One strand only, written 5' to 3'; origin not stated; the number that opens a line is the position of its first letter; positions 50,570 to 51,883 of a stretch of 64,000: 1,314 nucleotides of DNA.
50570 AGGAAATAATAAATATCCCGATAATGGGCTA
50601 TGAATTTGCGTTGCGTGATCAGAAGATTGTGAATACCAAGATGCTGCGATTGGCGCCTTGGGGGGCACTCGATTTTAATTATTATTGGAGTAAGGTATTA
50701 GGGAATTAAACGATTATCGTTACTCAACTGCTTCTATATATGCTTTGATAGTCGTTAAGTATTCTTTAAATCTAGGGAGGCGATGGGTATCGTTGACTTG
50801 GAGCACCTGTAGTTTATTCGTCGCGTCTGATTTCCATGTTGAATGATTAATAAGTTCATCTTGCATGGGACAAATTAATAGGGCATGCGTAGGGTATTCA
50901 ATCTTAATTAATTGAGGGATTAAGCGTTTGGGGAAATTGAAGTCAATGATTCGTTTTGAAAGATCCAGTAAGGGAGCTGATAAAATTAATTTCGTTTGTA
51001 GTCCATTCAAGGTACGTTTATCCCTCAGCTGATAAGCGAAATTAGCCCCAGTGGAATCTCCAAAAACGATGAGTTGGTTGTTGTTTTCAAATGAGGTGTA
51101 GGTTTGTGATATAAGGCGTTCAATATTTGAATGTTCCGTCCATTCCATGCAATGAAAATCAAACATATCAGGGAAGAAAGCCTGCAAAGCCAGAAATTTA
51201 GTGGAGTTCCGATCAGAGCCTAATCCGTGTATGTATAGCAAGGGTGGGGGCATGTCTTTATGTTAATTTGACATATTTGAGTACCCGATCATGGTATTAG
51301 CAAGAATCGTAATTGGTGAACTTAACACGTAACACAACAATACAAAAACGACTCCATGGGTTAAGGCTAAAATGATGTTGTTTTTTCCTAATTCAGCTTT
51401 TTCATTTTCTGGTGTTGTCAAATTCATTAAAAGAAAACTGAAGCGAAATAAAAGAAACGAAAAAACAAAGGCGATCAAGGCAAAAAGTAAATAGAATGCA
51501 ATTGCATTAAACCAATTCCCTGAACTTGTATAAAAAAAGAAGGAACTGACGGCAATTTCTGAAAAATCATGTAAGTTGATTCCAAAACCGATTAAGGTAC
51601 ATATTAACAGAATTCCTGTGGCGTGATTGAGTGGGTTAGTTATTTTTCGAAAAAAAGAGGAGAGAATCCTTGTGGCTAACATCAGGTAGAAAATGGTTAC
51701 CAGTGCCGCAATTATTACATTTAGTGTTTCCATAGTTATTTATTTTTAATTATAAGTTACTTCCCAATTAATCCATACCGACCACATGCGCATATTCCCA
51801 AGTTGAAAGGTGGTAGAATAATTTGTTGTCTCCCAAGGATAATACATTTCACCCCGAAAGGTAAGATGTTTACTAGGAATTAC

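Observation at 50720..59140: Ten-gene, translationally coupled operon of uncharacterised membrane/envelope proteins: candidate undescribed system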

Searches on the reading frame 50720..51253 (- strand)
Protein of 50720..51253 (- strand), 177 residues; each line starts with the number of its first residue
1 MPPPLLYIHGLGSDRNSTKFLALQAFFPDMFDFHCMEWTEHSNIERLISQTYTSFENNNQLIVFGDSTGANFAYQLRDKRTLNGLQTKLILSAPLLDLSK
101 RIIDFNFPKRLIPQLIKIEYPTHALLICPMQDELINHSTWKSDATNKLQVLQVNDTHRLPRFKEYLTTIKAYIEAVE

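Call 4: search_protein_families(library=pfam, max_evalue=0.1, proteins=[window:50720-51253:-])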
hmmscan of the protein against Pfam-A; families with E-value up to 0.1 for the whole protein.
window:50720-51253:- (177 aa): 4 families
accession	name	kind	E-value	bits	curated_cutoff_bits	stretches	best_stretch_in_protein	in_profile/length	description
PF12146.15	Hydrolase_4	-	0.00043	20.1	27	1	48-125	66-139/239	Serine aminopeptidase, S33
PF05728.18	UPF0227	-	0.00064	20.1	21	0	117-173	130-186/187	Uncharacterised protein family (UPF0227)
PF07859.19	Abhydrolase_3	-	0.019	15.1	25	1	57-98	69-112/210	alpha/beta hydrolase fold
PF16140.10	DUF4848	-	0.094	12.7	22.8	0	27-77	81-132/216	Domain of unknown function (DUF4848)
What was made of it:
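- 50720..51253 (-): g10: small alpha/beta-hydrolase-like protein. It is a local flank gene, not part of the conserved cassette. Only weak Hydrolase_4/UPF0227 hits (call 4).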

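Call 5: search_protein_families(library=padloc, max_evalue=0.1, proteins=[window:50720-51253:-])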
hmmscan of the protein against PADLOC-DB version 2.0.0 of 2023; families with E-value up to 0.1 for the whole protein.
window:50720-51253:- (177 aa): 0 families

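Call 6: search_protein_families(library=ncbifam, max_evalue=0.1, proteins=[window:50720-51253:-])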
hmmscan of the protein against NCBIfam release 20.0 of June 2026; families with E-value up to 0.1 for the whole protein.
window:50720-51253:- (177 aa): 0 families

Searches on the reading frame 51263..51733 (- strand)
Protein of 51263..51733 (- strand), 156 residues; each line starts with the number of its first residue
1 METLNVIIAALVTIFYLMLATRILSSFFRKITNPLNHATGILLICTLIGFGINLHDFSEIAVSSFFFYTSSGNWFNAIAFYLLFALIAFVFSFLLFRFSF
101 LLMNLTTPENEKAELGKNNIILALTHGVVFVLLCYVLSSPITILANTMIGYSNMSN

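Call 4: search_protein_families(library=pfam, max_evalue=0.1, proteins=[window:51263-51733:-])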
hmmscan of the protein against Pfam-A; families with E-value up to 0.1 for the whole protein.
window:51263-51733:- (156 aa): 1 family
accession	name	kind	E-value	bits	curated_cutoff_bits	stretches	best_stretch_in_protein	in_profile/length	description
PF03994.20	DUF350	-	7.4e-06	26.5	26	1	85-142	9-66/133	Domain of Unknown Function (DUF350)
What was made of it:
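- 51263..51733 (-): g9: small polytopic DUF350 (YjfL-type) membrane protein. It is the last gene of the conserved cassette and is tandemly duplicated in many clade II loci. PF03994 at 7.4e-6, 26.5 bits against a cutoff of 26 (call 4).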

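Call 5: search_protein_families(library=padloc, max_evalue=0.1, proteins=[window:51263-51733:-])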
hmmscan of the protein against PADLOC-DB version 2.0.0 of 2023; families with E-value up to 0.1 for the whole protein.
window:51263-51733:- (156 aa): 0 families

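Call 6: search_protein_families(library=ncbifam, max_evalue=0.1, proteins=[window:51263-51733:-])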
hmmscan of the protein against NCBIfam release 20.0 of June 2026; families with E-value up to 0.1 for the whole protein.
window:51263-51733:- (156 aa): 0 families
